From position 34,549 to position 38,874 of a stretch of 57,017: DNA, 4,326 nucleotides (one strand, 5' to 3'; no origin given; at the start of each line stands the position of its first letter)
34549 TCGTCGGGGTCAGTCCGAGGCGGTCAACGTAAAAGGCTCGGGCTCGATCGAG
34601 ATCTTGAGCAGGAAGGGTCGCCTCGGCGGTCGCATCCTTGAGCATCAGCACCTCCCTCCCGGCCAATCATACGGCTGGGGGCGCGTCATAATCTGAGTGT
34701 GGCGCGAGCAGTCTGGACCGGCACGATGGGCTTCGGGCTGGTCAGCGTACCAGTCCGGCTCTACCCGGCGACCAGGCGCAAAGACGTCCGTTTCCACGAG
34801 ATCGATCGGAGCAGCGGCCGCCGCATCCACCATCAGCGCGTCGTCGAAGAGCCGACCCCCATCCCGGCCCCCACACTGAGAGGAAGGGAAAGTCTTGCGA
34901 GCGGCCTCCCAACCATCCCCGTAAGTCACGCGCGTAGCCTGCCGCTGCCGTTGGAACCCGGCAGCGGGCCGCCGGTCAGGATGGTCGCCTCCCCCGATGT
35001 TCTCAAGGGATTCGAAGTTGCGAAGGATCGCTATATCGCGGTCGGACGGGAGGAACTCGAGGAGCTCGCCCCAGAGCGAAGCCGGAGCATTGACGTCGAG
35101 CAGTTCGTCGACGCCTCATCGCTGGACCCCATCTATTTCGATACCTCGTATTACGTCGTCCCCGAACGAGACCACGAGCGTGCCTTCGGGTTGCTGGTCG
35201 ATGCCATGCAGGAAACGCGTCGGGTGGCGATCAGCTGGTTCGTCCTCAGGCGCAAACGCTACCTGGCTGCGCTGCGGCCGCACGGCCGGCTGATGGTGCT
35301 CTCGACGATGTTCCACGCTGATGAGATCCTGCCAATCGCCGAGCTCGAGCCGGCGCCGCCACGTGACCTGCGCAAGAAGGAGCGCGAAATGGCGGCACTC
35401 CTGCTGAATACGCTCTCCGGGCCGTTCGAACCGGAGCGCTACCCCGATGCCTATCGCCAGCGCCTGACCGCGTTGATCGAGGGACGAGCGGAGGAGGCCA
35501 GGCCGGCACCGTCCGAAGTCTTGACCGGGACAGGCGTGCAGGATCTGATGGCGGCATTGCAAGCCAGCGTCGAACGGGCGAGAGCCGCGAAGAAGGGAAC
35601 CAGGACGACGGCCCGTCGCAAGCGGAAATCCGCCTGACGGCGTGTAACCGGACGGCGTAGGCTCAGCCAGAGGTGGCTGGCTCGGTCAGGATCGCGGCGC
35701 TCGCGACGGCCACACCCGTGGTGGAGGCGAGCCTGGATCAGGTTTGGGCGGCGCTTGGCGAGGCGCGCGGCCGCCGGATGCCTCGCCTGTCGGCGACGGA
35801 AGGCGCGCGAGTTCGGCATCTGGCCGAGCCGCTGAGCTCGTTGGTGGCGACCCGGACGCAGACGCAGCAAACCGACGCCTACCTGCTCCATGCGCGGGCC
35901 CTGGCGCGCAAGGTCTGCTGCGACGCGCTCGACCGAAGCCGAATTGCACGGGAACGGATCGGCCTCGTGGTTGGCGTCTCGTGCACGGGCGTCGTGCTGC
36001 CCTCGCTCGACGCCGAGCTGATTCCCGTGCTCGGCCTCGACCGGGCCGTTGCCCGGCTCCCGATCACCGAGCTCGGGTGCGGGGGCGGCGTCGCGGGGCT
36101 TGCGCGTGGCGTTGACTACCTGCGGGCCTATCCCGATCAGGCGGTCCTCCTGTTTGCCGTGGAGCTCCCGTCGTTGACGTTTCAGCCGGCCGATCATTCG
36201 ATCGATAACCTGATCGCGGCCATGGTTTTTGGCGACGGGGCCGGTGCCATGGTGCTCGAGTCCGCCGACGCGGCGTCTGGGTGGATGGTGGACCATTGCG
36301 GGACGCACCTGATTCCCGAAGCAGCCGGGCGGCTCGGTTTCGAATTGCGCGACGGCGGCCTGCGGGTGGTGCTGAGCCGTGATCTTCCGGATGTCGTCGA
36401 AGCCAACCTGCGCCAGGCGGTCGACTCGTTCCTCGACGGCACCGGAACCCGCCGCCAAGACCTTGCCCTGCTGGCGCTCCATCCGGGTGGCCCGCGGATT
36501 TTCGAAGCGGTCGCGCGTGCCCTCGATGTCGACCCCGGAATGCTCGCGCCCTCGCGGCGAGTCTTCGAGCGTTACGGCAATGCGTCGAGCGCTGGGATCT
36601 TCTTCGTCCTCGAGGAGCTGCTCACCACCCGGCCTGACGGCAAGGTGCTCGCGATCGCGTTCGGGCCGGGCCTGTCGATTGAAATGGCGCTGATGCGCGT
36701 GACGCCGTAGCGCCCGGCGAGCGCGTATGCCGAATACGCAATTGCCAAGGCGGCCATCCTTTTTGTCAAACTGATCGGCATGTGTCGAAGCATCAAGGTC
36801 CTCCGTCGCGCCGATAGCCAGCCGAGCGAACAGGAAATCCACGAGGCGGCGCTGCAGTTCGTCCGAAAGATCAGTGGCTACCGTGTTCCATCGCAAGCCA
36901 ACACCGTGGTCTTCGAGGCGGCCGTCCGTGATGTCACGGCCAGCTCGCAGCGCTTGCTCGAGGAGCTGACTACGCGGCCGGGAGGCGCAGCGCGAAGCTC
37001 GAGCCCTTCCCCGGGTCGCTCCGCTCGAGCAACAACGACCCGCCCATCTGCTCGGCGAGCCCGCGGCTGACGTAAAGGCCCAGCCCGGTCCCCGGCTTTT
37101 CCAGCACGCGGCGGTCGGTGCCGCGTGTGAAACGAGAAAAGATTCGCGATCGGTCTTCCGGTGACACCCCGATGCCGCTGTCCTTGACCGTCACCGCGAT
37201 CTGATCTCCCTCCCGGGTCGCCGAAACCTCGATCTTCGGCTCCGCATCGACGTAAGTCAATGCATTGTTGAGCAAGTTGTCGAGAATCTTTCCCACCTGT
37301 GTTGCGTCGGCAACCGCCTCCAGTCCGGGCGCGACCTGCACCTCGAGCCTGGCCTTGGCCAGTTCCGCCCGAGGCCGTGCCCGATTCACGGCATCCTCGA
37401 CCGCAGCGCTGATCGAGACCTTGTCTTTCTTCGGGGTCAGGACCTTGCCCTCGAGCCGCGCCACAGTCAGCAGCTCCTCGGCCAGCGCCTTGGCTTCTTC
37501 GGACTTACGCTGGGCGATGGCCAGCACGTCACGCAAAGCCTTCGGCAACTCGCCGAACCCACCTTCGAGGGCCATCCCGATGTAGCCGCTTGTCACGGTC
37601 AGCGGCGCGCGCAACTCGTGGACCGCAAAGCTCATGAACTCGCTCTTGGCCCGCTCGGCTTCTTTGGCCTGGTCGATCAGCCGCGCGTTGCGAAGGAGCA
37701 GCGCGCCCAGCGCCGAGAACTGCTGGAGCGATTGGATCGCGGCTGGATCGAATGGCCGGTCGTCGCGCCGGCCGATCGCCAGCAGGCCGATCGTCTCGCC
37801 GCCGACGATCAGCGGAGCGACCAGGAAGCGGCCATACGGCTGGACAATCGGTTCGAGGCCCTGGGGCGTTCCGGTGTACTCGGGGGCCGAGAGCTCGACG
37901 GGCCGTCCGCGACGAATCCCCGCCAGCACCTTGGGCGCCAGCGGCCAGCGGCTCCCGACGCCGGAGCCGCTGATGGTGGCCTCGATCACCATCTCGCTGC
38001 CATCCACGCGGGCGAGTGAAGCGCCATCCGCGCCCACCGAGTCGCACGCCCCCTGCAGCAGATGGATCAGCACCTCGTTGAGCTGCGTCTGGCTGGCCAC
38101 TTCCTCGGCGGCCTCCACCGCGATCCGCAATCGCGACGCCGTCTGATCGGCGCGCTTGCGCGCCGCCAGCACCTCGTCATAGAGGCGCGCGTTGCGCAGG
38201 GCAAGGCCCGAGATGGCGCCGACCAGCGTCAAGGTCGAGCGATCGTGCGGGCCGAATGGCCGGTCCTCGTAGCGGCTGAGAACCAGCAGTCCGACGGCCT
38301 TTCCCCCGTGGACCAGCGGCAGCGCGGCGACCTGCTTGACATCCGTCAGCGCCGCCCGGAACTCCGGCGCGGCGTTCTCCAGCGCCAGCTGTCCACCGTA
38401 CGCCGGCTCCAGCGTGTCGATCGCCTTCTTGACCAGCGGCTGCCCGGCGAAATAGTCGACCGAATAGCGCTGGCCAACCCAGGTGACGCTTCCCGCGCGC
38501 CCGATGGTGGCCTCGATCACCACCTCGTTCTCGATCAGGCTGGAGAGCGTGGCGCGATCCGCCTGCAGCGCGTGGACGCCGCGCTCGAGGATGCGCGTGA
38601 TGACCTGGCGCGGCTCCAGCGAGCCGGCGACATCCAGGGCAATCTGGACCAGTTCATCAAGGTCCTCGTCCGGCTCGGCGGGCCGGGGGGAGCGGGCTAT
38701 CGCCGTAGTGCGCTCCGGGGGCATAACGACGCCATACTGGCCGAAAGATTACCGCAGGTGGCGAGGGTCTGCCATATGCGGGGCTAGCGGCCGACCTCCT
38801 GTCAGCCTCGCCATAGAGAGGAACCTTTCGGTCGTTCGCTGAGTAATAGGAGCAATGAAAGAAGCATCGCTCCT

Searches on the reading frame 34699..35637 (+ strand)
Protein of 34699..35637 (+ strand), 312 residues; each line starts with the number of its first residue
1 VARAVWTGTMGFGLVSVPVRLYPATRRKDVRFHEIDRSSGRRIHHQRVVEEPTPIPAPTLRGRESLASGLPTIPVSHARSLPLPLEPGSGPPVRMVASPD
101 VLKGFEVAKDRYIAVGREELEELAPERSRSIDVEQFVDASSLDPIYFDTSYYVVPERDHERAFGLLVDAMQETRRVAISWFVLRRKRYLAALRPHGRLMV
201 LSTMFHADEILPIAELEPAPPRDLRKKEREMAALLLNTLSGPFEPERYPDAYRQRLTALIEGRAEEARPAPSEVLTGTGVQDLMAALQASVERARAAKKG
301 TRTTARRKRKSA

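Call 13: search_protein_families(library=pfam, proteins=[window:34699-35637:+], max_evalue=0.001)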
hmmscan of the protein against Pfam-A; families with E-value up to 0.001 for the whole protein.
window:34699-35637:+ (312 aa): 1 family
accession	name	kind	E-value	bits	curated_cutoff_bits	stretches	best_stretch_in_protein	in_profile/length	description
PF02735.22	Ku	-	8.5e-41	140.4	25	1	12-213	2-175/190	Ku70/Ku80 beta-barrel domain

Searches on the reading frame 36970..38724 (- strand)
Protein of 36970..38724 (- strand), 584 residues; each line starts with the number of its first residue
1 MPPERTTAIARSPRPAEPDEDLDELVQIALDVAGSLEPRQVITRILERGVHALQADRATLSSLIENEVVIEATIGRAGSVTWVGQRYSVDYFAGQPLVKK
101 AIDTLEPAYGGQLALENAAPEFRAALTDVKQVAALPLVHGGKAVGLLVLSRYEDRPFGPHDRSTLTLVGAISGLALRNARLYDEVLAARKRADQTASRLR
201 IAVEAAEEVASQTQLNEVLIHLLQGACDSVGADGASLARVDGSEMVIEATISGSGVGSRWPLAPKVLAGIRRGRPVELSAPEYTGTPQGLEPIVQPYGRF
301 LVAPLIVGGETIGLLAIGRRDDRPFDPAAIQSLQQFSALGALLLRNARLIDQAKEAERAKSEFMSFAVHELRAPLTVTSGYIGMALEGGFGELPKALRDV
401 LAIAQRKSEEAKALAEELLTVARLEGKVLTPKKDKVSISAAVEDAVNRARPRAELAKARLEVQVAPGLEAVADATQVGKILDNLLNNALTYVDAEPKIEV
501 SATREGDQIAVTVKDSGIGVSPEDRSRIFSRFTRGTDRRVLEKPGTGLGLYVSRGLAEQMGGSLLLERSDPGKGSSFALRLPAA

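Call 13: search_protein_families(library=pfam, proteins=[window:36970-38724:-], max_evalue=0.001)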
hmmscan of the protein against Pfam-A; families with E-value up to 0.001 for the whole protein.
window:36970-38724:- (584 aa): 6 families
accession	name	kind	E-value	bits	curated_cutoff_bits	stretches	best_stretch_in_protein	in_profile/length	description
PF02518.31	HATPase_c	-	4.6e-25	88.7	26.4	1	473-583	2-109/111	Histidine kinase-, DNA gyrase B-, and HSP90-like ATPase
PF01590.32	GAF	-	2e-18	67.7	22.4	2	215-341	2-130/133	GAF domain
PF13185.12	GAF_2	-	1e-17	65.1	28.6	2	213-344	2-135/136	GAF domain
PF13492.12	GAF_3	-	1.1e-10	42.5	27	2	40-178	4-129/129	GAF domain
PF00512.31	HisKA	-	6.9e-10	39.3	26.9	1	359-425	1-64/66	His Kinase A (phospho-acceptor) domain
PF13581.12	HATPase_c_2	-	0.00027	21.4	27.4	1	454-559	7-111/127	Histidine kinase-like ATPase domain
